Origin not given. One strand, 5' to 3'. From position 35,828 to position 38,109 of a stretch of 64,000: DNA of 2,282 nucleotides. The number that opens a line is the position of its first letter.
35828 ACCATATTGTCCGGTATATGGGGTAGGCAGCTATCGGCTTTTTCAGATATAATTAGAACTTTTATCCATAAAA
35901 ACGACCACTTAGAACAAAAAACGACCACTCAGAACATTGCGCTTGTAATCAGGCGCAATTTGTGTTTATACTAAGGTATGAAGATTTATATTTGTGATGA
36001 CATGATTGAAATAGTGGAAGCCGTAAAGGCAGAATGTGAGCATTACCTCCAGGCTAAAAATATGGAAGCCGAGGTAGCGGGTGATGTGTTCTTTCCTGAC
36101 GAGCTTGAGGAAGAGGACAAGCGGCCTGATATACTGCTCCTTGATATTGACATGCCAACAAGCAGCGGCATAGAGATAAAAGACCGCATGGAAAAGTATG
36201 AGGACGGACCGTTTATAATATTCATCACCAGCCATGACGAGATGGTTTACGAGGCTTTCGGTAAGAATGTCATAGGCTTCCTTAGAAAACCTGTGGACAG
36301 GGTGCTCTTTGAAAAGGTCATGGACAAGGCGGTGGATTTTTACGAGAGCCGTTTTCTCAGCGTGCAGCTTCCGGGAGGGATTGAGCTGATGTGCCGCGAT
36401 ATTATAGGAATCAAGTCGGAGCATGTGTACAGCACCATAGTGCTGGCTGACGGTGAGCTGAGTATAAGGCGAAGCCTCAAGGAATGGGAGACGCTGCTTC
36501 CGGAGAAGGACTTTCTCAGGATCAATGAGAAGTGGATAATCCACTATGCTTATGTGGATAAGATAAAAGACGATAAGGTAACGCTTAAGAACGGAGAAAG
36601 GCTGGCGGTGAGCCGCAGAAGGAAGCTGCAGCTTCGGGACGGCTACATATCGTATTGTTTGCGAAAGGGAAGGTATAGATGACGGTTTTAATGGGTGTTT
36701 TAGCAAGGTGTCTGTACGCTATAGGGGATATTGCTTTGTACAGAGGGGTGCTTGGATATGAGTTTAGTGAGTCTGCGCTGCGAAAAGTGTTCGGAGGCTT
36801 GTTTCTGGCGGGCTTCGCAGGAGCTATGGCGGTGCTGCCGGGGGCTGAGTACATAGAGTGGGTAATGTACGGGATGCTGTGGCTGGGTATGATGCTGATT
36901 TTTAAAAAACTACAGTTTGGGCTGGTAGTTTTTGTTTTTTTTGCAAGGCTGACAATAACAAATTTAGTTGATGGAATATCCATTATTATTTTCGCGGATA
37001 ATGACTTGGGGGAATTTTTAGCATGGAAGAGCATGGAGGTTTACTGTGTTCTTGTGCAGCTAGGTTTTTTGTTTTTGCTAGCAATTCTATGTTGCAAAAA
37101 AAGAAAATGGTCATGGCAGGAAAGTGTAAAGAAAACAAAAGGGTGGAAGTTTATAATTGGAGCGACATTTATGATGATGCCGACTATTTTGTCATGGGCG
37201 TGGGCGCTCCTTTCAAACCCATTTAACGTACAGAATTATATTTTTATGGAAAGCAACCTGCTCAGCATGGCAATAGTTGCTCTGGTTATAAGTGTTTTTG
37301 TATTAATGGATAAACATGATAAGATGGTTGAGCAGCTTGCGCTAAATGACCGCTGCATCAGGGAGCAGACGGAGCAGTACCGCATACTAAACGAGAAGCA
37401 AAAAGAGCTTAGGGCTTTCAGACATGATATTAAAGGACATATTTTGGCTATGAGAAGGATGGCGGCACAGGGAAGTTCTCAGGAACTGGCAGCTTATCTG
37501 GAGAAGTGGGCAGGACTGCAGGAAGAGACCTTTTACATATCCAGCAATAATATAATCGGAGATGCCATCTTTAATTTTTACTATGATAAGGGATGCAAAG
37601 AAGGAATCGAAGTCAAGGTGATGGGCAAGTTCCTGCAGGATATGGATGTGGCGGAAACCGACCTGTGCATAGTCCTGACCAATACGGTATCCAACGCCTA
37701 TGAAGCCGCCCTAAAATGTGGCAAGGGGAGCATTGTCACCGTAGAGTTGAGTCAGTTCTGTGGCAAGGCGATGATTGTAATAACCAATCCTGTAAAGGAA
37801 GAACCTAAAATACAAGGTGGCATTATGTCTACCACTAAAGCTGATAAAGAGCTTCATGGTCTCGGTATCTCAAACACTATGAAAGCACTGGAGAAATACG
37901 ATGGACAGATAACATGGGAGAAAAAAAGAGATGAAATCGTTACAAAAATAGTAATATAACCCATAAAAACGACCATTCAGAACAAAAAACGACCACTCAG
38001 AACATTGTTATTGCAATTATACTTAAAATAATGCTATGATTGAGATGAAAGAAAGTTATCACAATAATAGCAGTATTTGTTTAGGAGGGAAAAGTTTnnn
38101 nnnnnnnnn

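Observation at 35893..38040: A 47-nt promoter element with internal 16-bp direct repeats is duplicated before the TCS operon and before the cargo array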

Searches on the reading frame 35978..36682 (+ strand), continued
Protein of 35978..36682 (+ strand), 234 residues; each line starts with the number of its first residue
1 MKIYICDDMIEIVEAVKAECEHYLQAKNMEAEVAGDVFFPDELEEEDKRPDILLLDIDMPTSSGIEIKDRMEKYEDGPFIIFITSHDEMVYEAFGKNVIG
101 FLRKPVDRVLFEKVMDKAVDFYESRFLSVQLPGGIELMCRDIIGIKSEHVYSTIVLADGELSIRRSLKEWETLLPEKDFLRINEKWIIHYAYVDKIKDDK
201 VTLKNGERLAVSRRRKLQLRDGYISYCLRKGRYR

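Call 75: search_protein_families(library=pfam, proteins=[L011:13061-13690:+], max_evalue=0.001)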
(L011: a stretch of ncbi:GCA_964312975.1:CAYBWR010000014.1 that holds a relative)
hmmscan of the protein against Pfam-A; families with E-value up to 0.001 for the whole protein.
L011:13061-13690:+ (209 aa): 2 families
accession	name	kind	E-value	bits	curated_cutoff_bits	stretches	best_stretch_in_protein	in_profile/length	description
PF13529.12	Peptidase_C39_2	-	1.6e-18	68.1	24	1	43-178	1-143/143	Peptidase_C39 like family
PF03412.21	Peptidase_C39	-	5.2e-06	26.8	22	1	47-159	4-96/133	Peptidase C39 family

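Call 82: find_related_loci(query=A4, collection=metagenome_contigs, flank=3500)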
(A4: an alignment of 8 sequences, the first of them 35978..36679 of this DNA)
Query A4 (234 aa) in metagenome_contigs; peptide patterns used: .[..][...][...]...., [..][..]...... (x = any residue, [..] = any of these).
600 stretches matched a pattern (row limit reached: there are more); 260 encode a relative of the query (tblastn E <= 1e-3); the best 80 are kept; 80 distinct loci.
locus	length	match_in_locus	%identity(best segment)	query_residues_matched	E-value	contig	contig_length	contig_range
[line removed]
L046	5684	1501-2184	27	1-229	8e-27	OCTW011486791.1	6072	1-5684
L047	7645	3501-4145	28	1-213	2e-23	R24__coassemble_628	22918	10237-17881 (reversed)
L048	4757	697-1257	30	46-229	4e-23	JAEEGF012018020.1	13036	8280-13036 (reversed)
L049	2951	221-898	30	1-226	3e-23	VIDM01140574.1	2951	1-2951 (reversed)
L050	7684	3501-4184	26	1-229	4e-23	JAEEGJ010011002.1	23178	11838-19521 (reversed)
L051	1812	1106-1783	28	1-226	5e-23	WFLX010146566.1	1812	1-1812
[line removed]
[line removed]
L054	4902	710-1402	28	1-226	2e-22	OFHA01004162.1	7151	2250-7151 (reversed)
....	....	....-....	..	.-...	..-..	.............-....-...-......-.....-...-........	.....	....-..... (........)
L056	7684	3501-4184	26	1-229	4e-22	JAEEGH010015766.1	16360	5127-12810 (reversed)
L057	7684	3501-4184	28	1-229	6e-22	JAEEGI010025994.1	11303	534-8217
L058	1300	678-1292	28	1-205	3e-22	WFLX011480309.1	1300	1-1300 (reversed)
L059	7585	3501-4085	29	1-197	5e-22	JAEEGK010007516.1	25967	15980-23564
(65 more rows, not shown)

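Call 86: search_solved_structures(query=A4, max_evalue=1, show_alignments=0)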
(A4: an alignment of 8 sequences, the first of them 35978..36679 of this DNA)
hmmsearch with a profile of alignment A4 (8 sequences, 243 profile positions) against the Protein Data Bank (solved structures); distinct sequences matched with E-value up to 1: 191 (the best 60 are shown).
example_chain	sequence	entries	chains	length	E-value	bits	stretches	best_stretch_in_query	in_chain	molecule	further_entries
2qv0_A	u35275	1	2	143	3.6e-10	43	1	21-130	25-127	Protein mrkE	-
9xzo_A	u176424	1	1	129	3.6e-10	43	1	53-131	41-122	De novo protein M1X0B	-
6swl_A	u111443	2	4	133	6.4e-10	42.2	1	55-134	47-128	Two-component response regulator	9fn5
6m8o_A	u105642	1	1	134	1.3e-09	41.2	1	47-127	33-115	DNA-binding response regulator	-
1yio_A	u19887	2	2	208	4.4e-09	39.4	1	55-135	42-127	response regulatory protein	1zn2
1dz3_A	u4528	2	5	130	1.1e-08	38.2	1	2-121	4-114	Stage 0 sporulation protein A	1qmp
1a04_A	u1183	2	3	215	1.4e-07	34.6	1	55-127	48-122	NITRATE/NITRITE RESPONSE REGULATOR PROTEIN NARL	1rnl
5wq0_B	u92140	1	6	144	3.9e-07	33.1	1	2-127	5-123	Stage 0 sporulation protein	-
1dc7_A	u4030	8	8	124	4.2e-07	33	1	52-132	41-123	NITROGEN REGULATION PROTEIN | NITROGEN REGULATION PROTEIN NR(I) | NTRC RECEIVER DOMAIN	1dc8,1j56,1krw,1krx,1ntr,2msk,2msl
5wq0_D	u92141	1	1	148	4.7e-07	32.8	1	2-125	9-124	Stage 0 sporulation protein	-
3hdg_A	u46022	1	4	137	6.9e-07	32.3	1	57-125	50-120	uncharacterized protein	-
8p6f_A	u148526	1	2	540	7.6e-07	32.1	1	52-133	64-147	Response regulator receiver domain-containing protein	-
9phz_E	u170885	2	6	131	8e-07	32.1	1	2-118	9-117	Stage 0 sporulation protein A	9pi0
8thp_A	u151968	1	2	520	8.7e-07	31.9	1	52-133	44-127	Response regulator receiver protein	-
8ted_A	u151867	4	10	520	8.8e-07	31.9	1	52-133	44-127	Response regulator receiver protein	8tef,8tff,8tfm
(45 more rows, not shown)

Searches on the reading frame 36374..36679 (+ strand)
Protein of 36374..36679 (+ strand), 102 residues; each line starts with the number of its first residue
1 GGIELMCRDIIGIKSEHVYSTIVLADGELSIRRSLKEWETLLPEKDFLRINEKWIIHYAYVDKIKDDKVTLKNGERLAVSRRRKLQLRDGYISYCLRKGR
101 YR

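Call 74: search_solved_structures(query=window:36374-36679:+, max_evalue=10, show_alignments=3)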
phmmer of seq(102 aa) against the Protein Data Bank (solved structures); distinct sequences matched with E-value up to 10: 3.
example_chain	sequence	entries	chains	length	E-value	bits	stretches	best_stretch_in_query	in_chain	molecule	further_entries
3d6w_A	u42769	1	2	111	0.0051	20.1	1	32-82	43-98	Methyl-accepting/DNA response regulator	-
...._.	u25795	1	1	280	0.21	14.9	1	11-77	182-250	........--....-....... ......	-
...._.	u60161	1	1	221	1.5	12.2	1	61-99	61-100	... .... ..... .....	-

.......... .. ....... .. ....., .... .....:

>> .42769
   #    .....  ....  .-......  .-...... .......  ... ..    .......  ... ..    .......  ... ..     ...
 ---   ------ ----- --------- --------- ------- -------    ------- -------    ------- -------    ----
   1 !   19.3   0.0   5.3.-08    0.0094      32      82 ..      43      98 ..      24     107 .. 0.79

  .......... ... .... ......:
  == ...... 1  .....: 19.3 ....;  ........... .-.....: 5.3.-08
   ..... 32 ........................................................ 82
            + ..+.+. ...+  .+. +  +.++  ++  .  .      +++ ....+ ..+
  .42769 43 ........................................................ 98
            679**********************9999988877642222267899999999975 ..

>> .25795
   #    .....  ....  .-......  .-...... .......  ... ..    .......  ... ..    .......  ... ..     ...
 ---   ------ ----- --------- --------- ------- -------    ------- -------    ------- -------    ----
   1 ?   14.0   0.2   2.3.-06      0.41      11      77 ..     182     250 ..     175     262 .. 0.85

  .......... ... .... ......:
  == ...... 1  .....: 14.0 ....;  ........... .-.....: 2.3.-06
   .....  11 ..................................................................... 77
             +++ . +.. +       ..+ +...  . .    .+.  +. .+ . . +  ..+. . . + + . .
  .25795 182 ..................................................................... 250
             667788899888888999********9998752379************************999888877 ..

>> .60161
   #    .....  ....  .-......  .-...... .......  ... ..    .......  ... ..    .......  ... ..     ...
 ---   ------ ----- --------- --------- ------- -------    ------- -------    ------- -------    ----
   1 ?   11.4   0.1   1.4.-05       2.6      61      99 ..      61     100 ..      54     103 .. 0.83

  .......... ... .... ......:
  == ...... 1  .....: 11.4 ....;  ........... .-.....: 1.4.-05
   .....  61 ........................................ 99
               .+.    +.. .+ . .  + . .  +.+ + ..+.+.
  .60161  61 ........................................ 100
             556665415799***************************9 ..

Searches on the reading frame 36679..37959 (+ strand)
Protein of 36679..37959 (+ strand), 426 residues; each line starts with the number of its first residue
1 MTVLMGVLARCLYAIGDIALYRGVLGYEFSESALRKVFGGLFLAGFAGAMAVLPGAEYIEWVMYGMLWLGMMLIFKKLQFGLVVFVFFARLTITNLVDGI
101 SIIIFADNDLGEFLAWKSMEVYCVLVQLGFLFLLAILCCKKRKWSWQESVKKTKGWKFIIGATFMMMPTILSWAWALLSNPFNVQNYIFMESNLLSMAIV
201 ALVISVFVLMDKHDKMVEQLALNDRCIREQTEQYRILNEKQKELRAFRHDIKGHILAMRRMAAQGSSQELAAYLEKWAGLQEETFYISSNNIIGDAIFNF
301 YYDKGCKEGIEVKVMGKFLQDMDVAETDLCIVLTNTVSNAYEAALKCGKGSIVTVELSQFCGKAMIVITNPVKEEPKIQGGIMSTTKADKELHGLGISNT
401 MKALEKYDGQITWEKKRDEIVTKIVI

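Call 5: search_protein_families(library=pfam, proteins=[window:36679-37959:+], max_evalue=0.01)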
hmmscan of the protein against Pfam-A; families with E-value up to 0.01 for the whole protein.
window:36679-37959:+ (426 aa): 2 families
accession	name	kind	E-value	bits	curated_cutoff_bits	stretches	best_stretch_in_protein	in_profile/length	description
PF14501.12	HATPase_c_5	-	3.6e-16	59.4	22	1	326-426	3-101/102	GHKL domain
PF02518.31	HATPase_c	-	0.00012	22.9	26.4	1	326-417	3-97/111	Histidine kinase-, DNA gyrase B-, and HSP90-like ATPase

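Call 47: search_protein_families(library=ncbifam, proteins=[window:36679-37959:+], max_evalue=0.01)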
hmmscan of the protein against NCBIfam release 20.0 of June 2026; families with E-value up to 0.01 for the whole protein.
window:36679-37959:+ (426 aa): 0 families

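Call 71: find_homologous_proteins(query=window:36679-37956:+, max_evalue=1e-40)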
Query window:36679-37956:+ (426 aa): 134 proteins with E <= 1e-40 among 5837 candidates; the best 120 are listed.
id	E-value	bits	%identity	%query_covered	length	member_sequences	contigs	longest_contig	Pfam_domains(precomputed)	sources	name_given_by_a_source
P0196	1.6e-275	931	97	100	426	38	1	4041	PF14501.13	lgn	-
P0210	8.9e-202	688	70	100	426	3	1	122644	PF14501.13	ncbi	-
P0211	1.4e-199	681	69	100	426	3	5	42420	PF02518.32,PF14501.13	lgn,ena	-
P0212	7.8e-197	672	73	100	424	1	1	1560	PF14501.13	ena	-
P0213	1.1e-195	668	73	100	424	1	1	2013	PF14501.13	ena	-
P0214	2.3e-195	667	73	100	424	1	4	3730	PF14501.13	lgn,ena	-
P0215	2.8e-195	667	73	100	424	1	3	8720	PF14501.13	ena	-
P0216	3.2e-195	667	72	100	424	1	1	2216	PF14501.13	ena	-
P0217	3.2e-195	667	72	100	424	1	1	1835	PF02518.32,PF14501.13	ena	-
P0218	3.9e-195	667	73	100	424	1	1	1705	PF14501.13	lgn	-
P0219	4.6e-195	666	72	100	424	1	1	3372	PF14501.13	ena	-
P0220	5.4e-195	666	73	100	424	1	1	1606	PF14501.13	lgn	-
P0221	6.0e-195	666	72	100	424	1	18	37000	PF14501.13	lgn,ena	-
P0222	8.8e-195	665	72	100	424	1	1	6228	PF14501.13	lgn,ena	-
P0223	9.9e-195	665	73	100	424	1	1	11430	PF02518.32,PF14501.13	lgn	-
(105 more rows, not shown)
